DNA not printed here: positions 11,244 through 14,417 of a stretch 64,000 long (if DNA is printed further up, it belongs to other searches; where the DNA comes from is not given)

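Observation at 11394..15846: Anchor-less Tat bis-MGD reductase module of unknown substrate flanked by a TM-LuxR sensor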

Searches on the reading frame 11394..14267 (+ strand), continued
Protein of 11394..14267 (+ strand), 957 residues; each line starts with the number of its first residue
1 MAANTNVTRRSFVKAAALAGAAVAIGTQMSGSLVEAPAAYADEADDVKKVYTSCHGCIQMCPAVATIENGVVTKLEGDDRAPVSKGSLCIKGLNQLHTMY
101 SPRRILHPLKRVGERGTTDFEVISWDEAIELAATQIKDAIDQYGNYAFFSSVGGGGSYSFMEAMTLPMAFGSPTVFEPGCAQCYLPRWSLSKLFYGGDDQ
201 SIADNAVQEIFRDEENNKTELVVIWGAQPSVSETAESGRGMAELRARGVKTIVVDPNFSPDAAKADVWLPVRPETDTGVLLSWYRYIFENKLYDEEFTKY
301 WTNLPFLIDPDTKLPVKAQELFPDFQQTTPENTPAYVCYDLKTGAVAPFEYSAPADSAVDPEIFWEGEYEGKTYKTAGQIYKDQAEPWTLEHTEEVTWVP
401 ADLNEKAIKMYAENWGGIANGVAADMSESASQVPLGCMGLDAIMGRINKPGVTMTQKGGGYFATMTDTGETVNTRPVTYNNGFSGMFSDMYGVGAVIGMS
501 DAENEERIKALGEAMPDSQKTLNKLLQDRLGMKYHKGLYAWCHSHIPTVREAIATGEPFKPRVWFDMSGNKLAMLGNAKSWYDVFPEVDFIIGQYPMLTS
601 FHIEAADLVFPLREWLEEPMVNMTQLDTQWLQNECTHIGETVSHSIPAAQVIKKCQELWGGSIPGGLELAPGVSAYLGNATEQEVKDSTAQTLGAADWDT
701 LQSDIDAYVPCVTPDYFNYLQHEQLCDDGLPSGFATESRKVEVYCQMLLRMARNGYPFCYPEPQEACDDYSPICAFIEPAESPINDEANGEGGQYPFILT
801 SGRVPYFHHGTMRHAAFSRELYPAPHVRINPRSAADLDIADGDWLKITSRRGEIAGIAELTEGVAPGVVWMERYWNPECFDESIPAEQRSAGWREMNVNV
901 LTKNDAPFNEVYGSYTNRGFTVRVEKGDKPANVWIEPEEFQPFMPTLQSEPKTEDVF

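Call 41: search_solved_structures(query=A1, max_evalue=1e-10, show_alignments=3)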
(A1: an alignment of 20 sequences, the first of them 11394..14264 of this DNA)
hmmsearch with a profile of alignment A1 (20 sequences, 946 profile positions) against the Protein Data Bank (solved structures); distinct sequences matched with E-value up to 1e-10: 44.
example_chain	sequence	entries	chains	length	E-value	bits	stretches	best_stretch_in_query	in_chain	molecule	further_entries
2vpw_A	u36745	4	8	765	2.2e-40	141.8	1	7-301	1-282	THIOSULFATE REDUCTASE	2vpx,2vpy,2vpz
7qv7_S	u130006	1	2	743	6.5e-34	120.3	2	782-874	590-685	Hydrogen dependent carbon dioxide reductase subunit FdhF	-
7bkb_D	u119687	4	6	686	1.7e-32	115.6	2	43-299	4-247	Formate dehydrogenase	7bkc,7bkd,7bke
2e7z_A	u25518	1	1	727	5.5e-31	110.6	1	51-148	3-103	Acetylene hydratase Ahy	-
4ydd_A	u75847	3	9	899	9.4e-30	106.6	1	56-317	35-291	DMSO reductase family type II enzyme, molybdopterin subunit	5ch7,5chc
5e7o_A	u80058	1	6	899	9.4e-30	106.6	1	56-317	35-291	DMSO reductase family type II enzyme, molybdopterin subunit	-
1kqf_A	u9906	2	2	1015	1.3e-29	106.1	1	6-311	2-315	FORMATE DEHYDROGENASE, NITRATE-INDUCIBLE, MAJOR SUBUNIT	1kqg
9t1s_L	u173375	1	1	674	6.5e-29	103.8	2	780-864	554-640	formate dehydrogenase (coenzyme F420)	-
9vap_A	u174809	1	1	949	3.6e-27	98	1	7-299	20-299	Formate dehydrogenase molybdopterin-binding subunit FdhA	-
8cm4_A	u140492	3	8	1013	5.3e-26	94.1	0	6-141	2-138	Formate dehydrogenase, alpha subunit, selenocysteine-containing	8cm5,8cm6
9rjy_A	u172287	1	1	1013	7.4e-26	93.7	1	6-309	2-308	Formate dehydrogenase, alpha subunit, selenocysteine-containing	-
6sdr_A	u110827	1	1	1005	8e-26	93.5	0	6-141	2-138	Formate dehydrogenase, alpha subunit, selenocysteine-containing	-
6sdv_A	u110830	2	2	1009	8.2e-26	93.5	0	6-141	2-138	Formate dehydrogenase, alpha subunit, selenocysteine-containing,Formate dehydrogenase, alp | Formate dehydrogenase, alpha subunit, selenocysteine-containing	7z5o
9qm0_A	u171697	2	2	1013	8.3e-26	93.5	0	6-141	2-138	Formate dehydrogenase, alpha subunit, selenocysteine-containing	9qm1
9rk1_A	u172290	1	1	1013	8.3e-26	93.5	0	6-141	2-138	Formate dehydrogenase, alpha subunit, selenocysteine-containing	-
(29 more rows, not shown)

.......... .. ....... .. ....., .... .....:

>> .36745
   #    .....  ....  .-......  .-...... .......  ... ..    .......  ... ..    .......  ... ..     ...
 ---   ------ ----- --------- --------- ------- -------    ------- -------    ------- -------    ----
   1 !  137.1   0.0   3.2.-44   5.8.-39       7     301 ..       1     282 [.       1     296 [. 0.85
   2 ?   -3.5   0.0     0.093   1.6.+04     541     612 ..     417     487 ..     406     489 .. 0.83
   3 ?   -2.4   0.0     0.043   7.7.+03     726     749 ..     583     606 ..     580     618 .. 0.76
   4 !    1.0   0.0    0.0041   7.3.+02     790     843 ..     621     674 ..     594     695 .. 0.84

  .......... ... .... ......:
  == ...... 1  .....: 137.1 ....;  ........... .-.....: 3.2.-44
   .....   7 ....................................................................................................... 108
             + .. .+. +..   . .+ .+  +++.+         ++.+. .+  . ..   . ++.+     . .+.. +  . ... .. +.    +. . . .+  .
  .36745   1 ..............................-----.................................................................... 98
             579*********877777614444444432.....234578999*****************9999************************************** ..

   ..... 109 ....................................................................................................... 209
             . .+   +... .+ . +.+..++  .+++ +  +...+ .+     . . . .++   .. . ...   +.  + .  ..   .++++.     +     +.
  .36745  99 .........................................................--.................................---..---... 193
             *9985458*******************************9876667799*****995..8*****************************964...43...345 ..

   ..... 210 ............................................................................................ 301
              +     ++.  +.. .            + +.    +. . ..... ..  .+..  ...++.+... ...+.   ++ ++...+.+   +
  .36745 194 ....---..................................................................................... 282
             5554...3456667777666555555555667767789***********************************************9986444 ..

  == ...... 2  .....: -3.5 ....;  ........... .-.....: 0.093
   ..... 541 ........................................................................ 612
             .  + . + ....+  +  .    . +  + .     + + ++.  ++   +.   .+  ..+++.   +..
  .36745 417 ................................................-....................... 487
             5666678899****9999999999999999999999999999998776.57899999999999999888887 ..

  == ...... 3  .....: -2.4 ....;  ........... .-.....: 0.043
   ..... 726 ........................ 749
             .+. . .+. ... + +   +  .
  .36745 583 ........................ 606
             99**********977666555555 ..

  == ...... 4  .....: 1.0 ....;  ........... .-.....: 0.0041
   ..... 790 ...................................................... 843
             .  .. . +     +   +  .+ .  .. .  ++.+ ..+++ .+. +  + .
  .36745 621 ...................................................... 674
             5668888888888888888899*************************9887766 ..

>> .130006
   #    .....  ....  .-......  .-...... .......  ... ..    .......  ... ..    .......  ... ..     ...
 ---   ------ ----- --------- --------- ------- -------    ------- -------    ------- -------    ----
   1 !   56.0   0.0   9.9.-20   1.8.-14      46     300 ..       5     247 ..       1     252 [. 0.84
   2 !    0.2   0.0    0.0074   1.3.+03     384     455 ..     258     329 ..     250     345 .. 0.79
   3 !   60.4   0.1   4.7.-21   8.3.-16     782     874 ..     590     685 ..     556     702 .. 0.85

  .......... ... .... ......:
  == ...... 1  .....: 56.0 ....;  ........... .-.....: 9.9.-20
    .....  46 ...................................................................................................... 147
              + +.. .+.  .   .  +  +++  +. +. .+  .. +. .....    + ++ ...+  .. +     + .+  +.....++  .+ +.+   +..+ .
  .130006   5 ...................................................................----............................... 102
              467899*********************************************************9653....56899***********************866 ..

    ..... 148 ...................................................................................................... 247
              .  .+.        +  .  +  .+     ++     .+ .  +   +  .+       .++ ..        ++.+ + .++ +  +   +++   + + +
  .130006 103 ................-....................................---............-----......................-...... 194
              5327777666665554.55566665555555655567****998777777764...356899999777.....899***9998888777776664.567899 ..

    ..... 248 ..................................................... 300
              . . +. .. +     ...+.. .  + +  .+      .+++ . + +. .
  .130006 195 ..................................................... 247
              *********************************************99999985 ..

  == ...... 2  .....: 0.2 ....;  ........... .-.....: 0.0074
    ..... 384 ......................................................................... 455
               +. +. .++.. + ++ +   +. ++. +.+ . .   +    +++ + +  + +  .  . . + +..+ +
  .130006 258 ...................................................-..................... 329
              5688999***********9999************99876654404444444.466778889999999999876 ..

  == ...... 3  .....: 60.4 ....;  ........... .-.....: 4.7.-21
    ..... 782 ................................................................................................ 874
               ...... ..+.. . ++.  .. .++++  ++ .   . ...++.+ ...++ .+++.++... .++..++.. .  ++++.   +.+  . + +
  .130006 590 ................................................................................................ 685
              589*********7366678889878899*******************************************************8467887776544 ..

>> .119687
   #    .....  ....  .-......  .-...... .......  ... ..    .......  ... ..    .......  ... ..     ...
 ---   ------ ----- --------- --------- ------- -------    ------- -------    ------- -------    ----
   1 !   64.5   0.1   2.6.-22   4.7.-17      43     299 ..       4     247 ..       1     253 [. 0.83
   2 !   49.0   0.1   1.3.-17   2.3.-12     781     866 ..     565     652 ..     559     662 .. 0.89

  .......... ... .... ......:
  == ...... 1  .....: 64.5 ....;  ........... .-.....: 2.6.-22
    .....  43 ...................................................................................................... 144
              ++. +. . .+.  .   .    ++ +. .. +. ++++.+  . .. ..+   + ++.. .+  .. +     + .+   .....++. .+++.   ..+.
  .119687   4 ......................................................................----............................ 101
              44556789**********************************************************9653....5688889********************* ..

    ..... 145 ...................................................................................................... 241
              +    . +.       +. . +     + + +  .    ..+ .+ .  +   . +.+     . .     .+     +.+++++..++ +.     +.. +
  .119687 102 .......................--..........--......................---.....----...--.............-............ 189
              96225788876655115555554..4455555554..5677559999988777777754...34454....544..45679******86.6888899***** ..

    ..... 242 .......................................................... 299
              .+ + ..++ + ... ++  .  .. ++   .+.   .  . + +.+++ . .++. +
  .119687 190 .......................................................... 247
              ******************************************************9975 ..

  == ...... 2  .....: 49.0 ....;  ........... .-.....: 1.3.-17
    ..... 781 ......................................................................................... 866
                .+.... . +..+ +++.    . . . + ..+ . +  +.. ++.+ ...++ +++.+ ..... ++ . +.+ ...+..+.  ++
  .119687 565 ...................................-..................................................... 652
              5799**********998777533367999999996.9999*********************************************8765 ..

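Call 42: list_cluster_members(proteins=[P0064, P0037, P0042, P0001, P0092, P0106])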
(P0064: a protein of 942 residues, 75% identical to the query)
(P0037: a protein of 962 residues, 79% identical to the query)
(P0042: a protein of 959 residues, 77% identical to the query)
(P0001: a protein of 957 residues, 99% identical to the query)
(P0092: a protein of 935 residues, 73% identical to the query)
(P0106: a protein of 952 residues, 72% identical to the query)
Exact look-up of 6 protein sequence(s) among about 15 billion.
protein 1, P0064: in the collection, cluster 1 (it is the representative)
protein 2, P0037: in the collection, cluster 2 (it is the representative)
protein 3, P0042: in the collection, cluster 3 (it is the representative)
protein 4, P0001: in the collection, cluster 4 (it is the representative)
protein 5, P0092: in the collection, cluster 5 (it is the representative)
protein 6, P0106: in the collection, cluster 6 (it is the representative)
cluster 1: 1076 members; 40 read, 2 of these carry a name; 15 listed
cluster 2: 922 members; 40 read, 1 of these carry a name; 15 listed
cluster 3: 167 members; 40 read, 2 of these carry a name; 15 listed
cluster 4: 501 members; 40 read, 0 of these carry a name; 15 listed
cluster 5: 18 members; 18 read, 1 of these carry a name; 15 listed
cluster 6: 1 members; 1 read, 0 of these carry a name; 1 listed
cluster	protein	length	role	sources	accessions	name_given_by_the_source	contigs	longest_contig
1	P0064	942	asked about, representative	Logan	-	-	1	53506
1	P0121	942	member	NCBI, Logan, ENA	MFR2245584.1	MAG: molybdopterin dinucleotide binding domain-containing protein [Eggerthella lenta]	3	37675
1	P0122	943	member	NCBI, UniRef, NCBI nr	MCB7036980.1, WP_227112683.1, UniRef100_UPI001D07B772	molybdopterin-containing oxidoreductase family protein [Eggerthella sinensis] | molybdopterin-containing oxidoreductase family protein n=1 Tax=Eggerthella sinensis ... | molybdopterin-dependent oxidoreductase [Eggerthella sinensis]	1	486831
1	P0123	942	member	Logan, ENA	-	-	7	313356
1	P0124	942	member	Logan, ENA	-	-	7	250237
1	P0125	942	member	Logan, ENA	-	-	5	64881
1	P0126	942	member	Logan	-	-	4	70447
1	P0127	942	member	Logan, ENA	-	-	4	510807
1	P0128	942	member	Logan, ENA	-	-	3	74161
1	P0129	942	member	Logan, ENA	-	-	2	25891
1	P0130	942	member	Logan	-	-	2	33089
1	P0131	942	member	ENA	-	-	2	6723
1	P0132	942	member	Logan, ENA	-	-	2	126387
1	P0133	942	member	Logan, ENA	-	-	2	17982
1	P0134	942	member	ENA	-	-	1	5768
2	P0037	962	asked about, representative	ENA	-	-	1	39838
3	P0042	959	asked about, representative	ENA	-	-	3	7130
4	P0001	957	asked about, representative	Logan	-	-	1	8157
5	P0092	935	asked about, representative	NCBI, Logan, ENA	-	-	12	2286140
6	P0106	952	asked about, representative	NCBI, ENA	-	-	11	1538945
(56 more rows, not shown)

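Call 56: search_protein_families(library=pfam, proteins=[L045:11068-12018:+, L045:12197-13021:+, L045:13227-13907:+, L045:13287-15401:-])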
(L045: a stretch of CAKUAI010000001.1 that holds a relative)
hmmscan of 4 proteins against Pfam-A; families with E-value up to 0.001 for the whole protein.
L045:11068-12018:+ (316 aa): 6 families
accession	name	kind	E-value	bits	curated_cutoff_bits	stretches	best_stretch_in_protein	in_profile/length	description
PF21302.3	Zn_ribbon_RlmA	-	1.7e-14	53.9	27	1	48-82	2-36/44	RlmA, N-terminal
PF13649.12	Methyltransf_25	-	2.8e-11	44.4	27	1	138-219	1-97/97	Methyltransferase domain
PF08241.18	Methyltransf_11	-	7.9e-10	39.7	21.2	1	139-222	1-94/95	Methyltransferase domain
PF13489.12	Methyltransf_23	-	0.00013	22.2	27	0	132-203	20-91/164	Methyltransferase domain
PF13847.12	Methyltransf_31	-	0.00042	20.5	27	1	137-176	6-47/145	Methyltransferase domain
PF08242.18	Methyltransf_12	-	0.00095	20.3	30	0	139-179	1-42/98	Methyltransferase domain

L045:12197-13021:+ (274 aa): 1 family
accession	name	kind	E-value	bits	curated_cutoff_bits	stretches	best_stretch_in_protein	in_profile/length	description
PF02633.19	Creatininase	-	7.9e-53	179.8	31.3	1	5-250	2-238/238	Creatinine amidohydrolase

L045:13227-13907:+ (226 aa): 0 families

L045:13287-15401:- (704 aa): 0 families

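Call 62: find_homologous_proteins(query=L003:11437-12258:+)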
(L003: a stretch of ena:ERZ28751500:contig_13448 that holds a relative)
Query L003:11437-12258:+ (274 aa): 12 proteins with E <= 0.001 among 8000 candidates.
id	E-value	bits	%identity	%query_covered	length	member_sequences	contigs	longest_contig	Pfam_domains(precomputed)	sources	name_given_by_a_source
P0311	9.5e-155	532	98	99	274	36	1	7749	PF03916.20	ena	-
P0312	1.3e-153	528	95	100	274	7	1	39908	PF03916.20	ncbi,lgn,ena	-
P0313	1.1e-148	512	97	100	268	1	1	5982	PF03916.20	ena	-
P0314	1.7e-117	410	74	100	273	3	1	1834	PF03916.20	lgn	-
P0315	2.3e-111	390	73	100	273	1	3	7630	PF03916.20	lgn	-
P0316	3.7e-99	350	64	99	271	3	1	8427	-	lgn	-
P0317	9.7e-99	348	99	66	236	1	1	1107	PF03916.20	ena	-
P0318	3.0e-98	347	64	99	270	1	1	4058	-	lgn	-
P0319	3.7e-97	343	65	98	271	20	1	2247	-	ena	-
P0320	6.9e-94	332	64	99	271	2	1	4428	-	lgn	-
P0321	1.4e-86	309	60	98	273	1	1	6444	-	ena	-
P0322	6.5e-71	257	53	99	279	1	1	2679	-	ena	-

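Call 63: find_encoding_contigs(protein=P0315, flank=7000, max_places=1)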
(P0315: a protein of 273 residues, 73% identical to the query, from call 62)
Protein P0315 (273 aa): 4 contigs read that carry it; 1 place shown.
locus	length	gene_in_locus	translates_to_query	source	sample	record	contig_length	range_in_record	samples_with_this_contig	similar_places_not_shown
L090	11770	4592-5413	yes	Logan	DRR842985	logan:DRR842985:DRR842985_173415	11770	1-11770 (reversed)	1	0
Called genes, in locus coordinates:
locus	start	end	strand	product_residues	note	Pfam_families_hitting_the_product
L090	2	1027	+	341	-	?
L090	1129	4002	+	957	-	PF04879:Molybdop_Fe4S4, PF00384:Molybdopterin, PF01568:Molydop_binding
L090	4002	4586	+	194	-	PF13237:Fer4_10 (weak), PF12838:Fer4_7 (weak), PF13247:Fer4_11, PF13237:Fer4_10 (weak), PF12838:Fer4_7 (weak), PF13187:Fer4_9, PF00037:Fer4, PF12797:Fer4_2 (weak), +2 more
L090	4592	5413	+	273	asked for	PF03916:NrfD (faint)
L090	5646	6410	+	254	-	PF02613:Nitrate_red_del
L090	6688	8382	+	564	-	PF00196:GerE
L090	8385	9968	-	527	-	PF00196:GerE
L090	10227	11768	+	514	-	?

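Call 64: find_encoding_contigs(protein=P0316, flank=7000, max_places=1)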
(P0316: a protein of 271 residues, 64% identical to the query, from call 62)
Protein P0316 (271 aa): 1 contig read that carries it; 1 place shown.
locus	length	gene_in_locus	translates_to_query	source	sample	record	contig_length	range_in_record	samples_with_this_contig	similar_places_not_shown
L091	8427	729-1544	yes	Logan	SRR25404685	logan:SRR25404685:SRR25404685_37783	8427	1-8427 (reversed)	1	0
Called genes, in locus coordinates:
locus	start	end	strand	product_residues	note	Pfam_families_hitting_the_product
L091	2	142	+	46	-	?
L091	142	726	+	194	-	PF13237:Fer4_10 (weak), PF13247:Fer4_11, PF13237:Fer4_10 (weak), PF12838:Fer4_7 (weak), PF13187:Fer4_9 (weak), PF00037:Fer4, PF12797:Fer4_2 (weak), PF12837:Fer4_6 (weak), +1 more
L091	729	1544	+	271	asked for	-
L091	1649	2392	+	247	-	PF02613:Nitrate_red_del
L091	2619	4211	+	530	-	PF00196:GerE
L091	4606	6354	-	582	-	-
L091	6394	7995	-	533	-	PF08281:Sigma70_r4_2 (faint), PF00196:GerE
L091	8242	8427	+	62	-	?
